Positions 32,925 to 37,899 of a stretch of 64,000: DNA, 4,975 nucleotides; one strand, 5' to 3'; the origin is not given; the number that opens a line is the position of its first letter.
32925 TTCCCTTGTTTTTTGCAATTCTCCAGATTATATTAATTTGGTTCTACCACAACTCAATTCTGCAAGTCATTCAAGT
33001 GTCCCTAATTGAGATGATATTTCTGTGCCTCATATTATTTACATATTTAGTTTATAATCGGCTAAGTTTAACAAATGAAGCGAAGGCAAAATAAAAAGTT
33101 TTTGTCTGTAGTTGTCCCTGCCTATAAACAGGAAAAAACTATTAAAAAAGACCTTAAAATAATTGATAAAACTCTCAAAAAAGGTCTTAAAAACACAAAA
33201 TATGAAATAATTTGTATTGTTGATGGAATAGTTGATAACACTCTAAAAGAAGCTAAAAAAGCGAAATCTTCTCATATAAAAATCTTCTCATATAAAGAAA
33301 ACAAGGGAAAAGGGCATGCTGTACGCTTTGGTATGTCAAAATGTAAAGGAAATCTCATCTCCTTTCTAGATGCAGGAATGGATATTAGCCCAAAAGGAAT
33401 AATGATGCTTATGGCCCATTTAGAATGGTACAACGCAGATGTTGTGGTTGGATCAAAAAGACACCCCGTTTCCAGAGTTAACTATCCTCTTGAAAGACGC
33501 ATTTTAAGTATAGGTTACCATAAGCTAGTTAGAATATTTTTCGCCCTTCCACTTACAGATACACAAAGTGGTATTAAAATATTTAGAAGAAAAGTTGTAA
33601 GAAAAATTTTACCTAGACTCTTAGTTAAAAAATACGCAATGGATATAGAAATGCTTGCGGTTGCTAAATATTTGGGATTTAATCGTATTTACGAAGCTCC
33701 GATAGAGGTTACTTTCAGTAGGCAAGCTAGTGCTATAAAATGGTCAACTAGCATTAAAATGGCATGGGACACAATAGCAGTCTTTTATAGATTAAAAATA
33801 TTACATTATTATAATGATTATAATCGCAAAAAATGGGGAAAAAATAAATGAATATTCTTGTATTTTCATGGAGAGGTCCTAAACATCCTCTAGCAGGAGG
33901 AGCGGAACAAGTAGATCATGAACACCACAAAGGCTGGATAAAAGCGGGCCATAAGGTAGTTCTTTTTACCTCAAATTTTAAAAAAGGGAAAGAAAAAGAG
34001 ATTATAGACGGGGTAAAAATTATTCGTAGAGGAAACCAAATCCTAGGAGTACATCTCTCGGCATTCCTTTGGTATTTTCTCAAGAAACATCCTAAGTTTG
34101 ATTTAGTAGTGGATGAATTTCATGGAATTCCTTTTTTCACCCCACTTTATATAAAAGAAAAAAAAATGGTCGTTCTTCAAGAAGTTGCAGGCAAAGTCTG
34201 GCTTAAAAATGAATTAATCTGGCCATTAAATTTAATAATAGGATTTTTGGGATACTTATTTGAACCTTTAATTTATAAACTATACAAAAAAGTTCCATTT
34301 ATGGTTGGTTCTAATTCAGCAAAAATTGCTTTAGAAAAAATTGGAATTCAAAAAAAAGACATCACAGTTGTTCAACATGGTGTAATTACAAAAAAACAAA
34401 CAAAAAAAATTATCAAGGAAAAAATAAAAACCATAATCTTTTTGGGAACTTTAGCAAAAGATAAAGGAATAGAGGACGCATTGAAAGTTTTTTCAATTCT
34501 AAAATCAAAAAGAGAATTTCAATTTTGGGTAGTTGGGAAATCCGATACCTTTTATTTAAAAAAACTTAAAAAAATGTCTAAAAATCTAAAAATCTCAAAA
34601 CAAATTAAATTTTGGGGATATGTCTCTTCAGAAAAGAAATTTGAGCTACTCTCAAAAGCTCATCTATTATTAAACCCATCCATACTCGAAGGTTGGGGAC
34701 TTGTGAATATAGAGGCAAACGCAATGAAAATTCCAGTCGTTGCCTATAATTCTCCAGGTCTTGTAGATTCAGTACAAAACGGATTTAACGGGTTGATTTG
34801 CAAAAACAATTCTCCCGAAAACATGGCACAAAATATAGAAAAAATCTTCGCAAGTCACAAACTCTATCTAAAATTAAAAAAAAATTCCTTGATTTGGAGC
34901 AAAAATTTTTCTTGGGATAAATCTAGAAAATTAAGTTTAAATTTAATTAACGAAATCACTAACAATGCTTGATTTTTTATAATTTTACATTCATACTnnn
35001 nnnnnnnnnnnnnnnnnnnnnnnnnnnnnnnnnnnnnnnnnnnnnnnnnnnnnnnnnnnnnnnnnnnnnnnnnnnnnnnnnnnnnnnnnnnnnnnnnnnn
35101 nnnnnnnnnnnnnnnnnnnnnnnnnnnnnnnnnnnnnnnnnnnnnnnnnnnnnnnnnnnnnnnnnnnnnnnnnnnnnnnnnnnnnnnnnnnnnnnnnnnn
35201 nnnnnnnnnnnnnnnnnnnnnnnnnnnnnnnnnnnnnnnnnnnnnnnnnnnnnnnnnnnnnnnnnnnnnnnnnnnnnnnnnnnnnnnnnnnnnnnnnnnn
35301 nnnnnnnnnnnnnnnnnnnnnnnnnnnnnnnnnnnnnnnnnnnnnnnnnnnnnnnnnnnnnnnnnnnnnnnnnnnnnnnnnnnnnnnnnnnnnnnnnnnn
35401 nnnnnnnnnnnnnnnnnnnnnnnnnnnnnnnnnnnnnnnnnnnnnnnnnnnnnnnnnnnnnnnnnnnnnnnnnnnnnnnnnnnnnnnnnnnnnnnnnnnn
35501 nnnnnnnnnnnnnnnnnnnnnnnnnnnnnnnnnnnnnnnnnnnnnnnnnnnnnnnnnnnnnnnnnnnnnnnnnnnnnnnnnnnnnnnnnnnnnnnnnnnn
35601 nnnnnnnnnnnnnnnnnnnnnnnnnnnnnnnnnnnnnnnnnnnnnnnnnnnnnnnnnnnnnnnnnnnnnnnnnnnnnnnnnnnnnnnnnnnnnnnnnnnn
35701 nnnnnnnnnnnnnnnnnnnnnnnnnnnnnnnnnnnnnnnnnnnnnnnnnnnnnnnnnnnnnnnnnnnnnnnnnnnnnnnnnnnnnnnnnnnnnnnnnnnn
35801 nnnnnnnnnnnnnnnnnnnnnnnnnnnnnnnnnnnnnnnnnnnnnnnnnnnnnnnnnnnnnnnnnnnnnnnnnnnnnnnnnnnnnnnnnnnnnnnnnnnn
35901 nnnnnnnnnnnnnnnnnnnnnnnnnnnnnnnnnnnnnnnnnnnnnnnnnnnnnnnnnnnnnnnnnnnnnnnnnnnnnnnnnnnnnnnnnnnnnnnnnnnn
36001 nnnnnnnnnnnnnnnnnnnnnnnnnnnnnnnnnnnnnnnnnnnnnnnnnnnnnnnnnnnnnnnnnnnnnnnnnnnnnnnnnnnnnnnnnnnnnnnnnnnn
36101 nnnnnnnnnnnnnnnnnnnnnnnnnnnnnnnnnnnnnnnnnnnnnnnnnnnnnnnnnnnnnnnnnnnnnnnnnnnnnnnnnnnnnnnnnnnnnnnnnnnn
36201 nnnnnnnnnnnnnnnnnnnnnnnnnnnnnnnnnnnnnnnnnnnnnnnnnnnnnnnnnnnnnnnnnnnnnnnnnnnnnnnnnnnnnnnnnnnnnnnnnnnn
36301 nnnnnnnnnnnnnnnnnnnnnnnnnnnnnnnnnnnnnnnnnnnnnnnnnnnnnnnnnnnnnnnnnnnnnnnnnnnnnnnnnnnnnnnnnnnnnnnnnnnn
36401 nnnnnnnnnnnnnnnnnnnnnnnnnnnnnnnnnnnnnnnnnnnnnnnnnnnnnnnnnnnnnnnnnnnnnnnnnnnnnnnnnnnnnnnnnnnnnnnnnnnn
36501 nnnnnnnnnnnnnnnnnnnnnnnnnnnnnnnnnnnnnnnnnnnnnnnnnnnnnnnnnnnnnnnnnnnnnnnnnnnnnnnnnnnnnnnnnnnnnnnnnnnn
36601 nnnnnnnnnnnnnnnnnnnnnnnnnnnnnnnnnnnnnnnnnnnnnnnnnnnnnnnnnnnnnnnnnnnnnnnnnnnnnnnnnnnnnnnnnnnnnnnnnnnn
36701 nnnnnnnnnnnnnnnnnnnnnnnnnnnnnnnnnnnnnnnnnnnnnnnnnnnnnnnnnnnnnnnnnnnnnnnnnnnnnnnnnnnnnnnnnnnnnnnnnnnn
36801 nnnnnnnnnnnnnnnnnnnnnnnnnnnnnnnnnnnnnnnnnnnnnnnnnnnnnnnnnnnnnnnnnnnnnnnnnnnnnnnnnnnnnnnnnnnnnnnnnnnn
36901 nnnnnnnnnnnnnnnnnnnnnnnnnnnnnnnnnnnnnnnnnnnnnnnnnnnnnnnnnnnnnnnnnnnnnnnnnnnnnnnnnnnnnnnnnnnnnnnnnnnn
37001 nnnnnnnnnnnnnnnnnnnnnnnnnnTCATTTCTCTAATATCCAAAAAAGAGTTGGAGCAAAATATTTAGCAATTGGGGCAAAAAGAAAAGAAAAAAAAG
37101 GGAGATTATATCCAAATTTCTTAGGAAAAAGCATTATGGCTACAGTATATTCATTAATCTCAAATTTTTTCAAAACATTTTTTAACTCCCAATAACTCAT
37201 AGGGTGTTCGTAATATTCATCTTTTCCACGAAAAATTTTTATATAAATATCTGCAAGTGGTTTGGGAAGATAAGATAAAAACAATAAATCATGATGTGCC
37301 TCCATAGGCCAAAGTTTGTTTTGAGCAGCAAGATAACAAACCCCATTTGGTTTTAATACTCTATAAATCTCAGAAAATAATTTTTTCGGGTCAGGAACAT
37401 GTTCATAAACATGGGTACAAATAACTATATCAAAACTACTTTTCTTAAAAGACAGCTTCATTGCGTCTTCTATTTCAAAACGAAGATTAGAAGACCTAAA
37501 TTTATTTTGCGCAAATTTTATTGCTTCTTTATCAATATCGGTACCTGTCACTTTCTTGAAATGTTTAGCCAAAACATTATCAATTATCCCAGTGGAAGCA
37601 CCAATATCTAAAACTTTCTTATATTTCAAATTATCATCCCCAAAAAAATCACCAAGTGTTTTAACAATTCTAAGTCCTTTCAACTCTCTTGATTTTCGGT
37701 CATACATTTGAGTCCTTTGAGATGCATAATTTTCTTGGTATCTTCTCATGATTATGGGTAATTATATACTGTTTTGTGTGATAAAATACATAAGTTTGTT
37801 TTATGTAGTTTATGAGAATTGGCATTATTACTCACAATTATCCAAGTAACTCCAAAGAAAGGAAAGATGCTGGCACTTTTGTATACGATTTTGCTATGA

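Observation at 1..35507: A 35-kb single-strand, translationally coupled glycosylation gene train lacks the usual O-antigen or capsule machinery.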

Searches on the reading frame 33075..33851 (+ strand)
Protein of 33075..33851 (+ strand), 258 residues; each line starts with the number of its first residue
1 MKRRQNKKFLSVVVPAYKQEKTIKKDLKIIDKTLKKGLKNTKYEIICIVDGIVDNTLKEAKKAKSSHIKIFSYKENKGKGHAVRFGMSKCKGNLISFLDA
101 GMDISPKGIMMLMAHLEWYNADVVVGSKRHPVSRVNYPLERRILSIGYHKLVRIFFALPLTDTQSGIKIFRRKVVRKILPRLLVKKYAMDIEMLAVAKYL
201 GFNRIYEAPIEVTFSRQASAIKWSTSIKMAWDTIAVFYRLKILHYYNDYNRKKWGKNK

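Call 5: search_protein_families(library=pfam, proteins=[window:33075-33851:+], max_evalue=0.01)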
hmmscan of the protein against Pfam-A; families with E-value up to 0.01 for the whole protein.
window:33075-33851:+ (258 aa): 4 families
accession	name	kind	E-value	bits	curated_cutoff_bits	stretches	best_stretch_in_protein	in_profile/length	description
PF00535.33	Glycos_transf_2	-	7.3e-21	75.3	23.3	1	11-178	1-167/168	Glycosyl transferase family 2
PF10111.15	Glyco_tranf_2_2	-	2.5e-06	27.6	27.3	1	11-106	1-96/276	Glycosyltransferase like family 2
PF13641.12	Glyco_tranf_2_3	-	0.00022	21.8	27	1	10-115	3-110/230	Glycosyltransferase like family 2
PF17519.7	DUF5444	-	0.0049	17.3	25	0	202-234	19-51/62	Family of unknown function (DUF5444)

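Call 46: search_solved_structures(query=window:33075-33851:+, max_evalue=0.001)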
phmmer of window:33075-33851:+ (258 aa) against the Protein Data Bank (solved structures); distinct sequences matched with E-value up to 0.001: 12.
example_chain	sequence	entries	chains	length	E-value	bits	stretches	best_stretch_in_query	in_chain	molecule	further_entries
5mlz_A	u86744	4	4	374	9.9e-11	45.1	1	10-210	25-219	Dolichol monophosphate mannose synthase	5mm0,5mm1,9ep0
9hwj_A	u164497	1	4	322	5.3e-09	39.5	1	8-129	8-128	Undecaprenyl-phosphate 4-deoxy-4-formamido-L-arabinose transferase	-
5eke_A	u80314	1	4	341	2.2e-08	37.4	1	10-178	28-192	Uncharacterized glycosyltransferase sll0501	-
5ekp_C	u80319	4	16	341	2.2e-08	37.4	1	10-178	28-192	Uncharacterized glycosyltransferase sll0501 | Glycosyltransferase sll0501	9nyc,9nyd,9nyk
9nye_A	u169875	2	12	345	2.3e-08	37.4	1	10-178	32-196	Glycosyltransferase sll0501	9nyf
2z87_A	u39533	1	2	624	8.2e-07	32.3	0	9-113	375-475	Chondroitin synthase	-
2z86_A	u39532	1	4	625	8.3e-07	32.3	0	9-113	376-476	Chondroitin synthase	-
9bhc_C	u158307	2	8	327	1.1e-05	28.6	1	8-127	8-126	Undecaprenyl-phosphate 4-deoxy-4-formamido-L-arabinose transferase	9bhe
8vxh_A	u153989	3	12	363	1.4e-05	28.3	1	8-127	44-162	Undecaprenyl-phosphate 4-deoxy-4-formamido-L-arabinose transferase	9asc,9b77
6p61_A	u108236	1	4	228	1.4e-05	28.3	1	9-117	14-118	Glycosyltransferase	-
5tze_C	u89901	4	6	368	3.9e-05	26.8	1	10-125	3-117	Glycosyl transferase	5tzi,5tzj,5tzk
5hea_A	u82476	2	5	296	0.00012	25.3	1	6-101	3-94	Putative glycosyltransferase (GalT1)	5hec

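Call 86: search_protein_families(library=ncbifam, proteins=[window:33075-33851:+], max_evalue=0.001)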
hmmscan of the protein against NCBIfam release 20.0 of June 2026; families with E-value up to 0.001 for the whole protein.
window:33075-33851:+ (258 aa): 14 families
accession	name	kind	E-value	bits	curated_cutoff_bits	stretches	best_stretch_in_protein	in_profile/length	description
NF047588.1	GlcsyltransPgfSStrep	equivalog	1.9e-15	56.9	500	1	10-180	3-169/308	glycosyltransferase PgfS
NF058614.1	PPMAGASynPpgS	equivalog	2.1e-11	43.7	370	1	12-216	4-200/226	polyprenyl-phospho-N-acetylgalactosaminyl synthase PpgS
NF007986.1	PRK10714.1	equivalog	4.6e-11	42.3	529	1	8-179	6-173/316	undecaprenyl-phosphate 4-deoxy-4-formamido-L-arabinose transferase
TIGR03937.1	PgaC_IcaA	equivalog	6.7e-11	41.8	422.3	1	4-117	41-151/407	poly-beta-1,6-N-acetyl-D-glucosamine synthase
NF010496.0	PRK13915.1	equivalog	6.1e-10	38.7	262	1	4-115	27-141/307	glucosyl-3-phosphoglycerate synthase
NF041875.1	EPS_EpsD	equivalog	5.1e-09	36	370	1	10-139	1-127/325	exopolysaccharide biosynthesis glycosyltransferase EpsD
NF007482.0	PRK10073.1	equivalog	6.2e-09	35.3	423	1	5-123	3-117/334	glycosyltransferase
TIGR04182.1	glyco_TIGR04182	equivalog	1.9e-08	34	325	1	11-211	3-189/293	S-layer glycoprotein N-glycosyltransferase AglJ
NF047683.1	TeichurnBiosyTuaG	equivalog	2.1e-07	30.9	400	1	5-100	3-95/252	teichuronic acid biosynthesis protein TuaG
TIGR04283.1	glyco_like_mftF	equivalog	2.9e-06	27.1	182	1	10-104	1-85/221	TIGR04283 family arsenosugar biosynthesis glycosyltransferase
NF038302.1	EPS_HpsE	equivalog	2.6e-05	23.3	300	1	10-102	3-97/307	hormogonium polysaccharide biosynthesis glycosyltransferase HpsE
NF038299.1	EPS_HpsN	equivalog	7.8e-05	21.8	425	1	9-126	2-113/317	hormogonium polysaccharide biosynthesis glycosyltransferase HpsN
TIGR03965.1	mycofact_glyco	equivalog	8.1e-05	21.7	280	1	9-117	75-180/467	mycofactocin biosynthesis glycosyltransferase MftF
NF050050.1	ProtGlycPglI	equivalog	0.00022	20.7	500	1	8-117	2-109/306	GalNAc(5)-diNAcBac-PP-undecaprenol beta-1,3-glucosyltransferase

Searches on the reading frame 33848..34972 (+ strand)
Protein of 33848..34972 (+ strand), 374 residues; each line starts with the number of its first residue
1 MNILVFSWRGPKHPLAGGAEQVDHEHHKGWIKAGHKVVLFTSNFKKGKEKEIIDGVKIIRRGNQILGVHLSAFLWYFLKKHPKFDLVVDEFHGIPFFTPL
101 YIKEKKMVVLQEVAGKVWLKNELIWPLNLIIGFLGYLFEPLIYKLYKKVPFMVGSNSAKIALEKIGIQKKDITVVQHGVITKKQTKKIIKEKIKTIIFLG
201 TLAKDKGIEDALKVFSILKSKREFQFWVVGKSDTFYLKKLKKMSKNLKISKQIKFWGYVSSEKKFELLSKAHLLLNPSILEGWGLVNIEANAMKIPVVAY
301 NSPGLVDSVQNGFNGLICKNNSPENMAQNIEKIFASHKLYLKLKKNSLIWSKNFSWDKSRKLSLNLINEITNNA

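Call 5: search_protein_families(library=pfam, proteins=[window:33848-34972:+], max_evalue=0.01)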
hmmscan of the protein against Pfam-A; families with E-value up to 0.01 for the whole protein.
window:33848-34972:+ (374 aa): 4 families
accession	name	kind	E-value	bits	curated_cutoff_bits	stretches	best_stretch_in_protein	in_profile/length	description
PF00534.26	Glycos_transf_1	-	4.8e-37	127.6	26.4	1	182-347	4-169/172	Glycosyl transferases group 1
PF13692.12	Glyco_trans_1_4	-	3.6e-27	95.8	27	1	194-334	2-140/142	Glycosyl transferases group 1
PF20706.3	GT4-conflict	-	2e-10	40.7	26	1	153-313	153-324/385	Family 4 Glycosyltransferase in conflict systems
PF13439.12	Glyco_transf_4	-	7.4e-07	29.8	28.5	1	17-181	2-168/170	Glycosyltransferase Family 4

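Call 72: search_solved_structures(query=window:33848-34972:+, max_evalue=0.0001)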
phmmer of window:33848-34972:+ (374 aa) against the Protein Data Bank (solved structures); distinct sequences matched with E-value up to 0.0001: 46.
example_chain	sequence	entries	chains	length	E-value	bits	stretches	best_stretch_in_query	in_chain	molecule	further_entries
3fro_A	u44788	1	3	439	6.5e-10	42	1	192-361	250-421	GlgA glycogen synthase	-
2bis_A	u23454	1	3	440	6.5e-10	42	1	192-361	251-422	GLGA GLYCOGEN SYNTHASE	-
3l01_A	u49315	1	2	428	7e-10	41.9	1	192-361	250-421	GlgA glycogen synthase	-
2jjm_A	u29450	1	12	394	1.1e-09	41.2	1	187-340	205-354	GLYCOSYL TRANSFERASE, GROUP 1 FAMILY PROTEIN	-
3mbo_A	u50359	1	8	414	1.3e-09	41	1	186-340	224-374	Glycosyltransferase, group 1 family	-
8dvz_A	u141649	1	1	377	6.8e-09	38.6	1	187-352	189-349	N, N'-diacetylbacillosaminyl-diphospho-undecaprenol alpha-1,3-N-acetylgalactosaminyltransf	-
8dqd_A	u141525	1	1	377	1.8e-08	37.3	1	187-352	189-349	N, N'-diacetylbacillosaminyl-diphospho-undecaprenol alpha-1,3-N-acetylgalactosaminyltransf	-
8dvw_A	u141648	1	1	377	1.8e-08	37.3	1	187-352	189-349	N, N'-diacetylbacillosaminyl-diphospho-undecaprenol alpha-1,3-N-acetylgalactosaminyltransf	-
6lfl_A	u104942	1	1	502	4.4e-08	35.9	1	192-362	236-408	C-X-C chemokine receptor type 2,GlgA glycogen synthase,C-X-C chemokine receptor type 2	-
9m88_C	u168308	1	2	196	7.4e-08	35.2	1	191-335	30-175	Glycogen synthase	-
2bfw_A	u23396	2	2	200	7.8e-08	35.1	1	191-335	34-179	GLGA GLYCOGEN SYNTHASE | PGS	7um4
5i45_A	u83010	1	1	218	1e-07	34.8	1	196-347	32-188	Glycosyl transferases group 1 family protein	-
8jhq_A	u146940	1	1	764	1e-07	34.7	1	192-366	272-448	Sphingosine-1-phosphate transporter SPNS2,GlgA glycogen synthase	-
9v0l_A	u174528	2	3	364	1.6e-07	34.1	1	182-339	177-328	tetrahydrobiopterin glucosyltransferases | tetrahydrobiopterin glucosyltransferase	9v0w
3c4q_A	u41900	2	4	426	2e-07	33.8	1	194-369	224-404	Predicted glycosyltransferases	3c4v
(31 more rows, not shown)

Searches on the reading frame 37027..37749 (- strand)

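Call 6: search_protein_families(library=pfam, proteins=[window:37027-37749:-], max_evalue=0.01)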
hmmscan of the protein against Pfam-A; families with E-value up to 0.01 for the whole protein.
window:37027-37749:- (240 aa): 17 families
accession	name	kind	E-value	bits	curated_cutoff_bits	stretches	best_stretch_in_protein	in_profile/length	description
PF08241.18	Methyltransf_11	-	1.5e-26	93.3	21.2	1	47-139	1-94/95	Methyltransferase domain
PF13649.12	Methyltransf_25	-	3.5e-22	79.3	27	1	46-136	1-97/97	Methyltransferase domain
PF13847.12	Methyltransf_31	-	3.2e-21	76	27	1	44-144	5-113/145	Methyltransferase domain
PF13489.12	Methyltransf_23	-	1.6e-20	73.9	27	1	31-155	11-129/164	Methyltransferase domain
PF08242.18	Methyltransf_12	-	3.3e-18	66.7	30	1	47-138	1-98/98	Methyltransferase domain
PF01209.24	Ubie_methyltran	-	1.8e-11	44.3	20.1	1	42-162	47-175/233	ubiE/COQ5 methyltransferase family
PF05219.18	DREV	-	6.5e-08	32.5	26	1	39-140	91-186/265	DREV methyltransferase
PF05175.20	MTS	-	1.3e-07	31.8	23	1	42-146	31-144/170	Methyltransferase small domain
PF06325.19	PrmA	-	2e-06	28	22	1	42-139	161-257/296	Ribosomal protein L11 methyltransferase (PrmA)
PF05401.17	NodS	-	3.4e-06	27.5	24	1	44-128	45-129/201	Nodulation protein S (NodS)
PF20922.3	Anamorsin_N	-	1.2e-05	25.5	27.1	1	85-141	30-88/163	Anamorsin, N-terminal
PF01564.23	Spermine_synth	-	3e-05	24.1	22.9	1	40-147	16-137/186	Spermine/spermidine synthase domain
PF00398.26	RrnaAD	-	4.2e-05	23.2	24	1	44-114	32-96/263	Ribosomal RNA adenine dimethylase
PF07021.18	MetW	-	0.00013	22.1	21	1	45-133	16-103/193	Methionine biosynthesis protein MetW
PF10294.15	Methyltransf_16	-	0.0015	18.7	21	1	36-145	40-160/174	Lysine methyltransferase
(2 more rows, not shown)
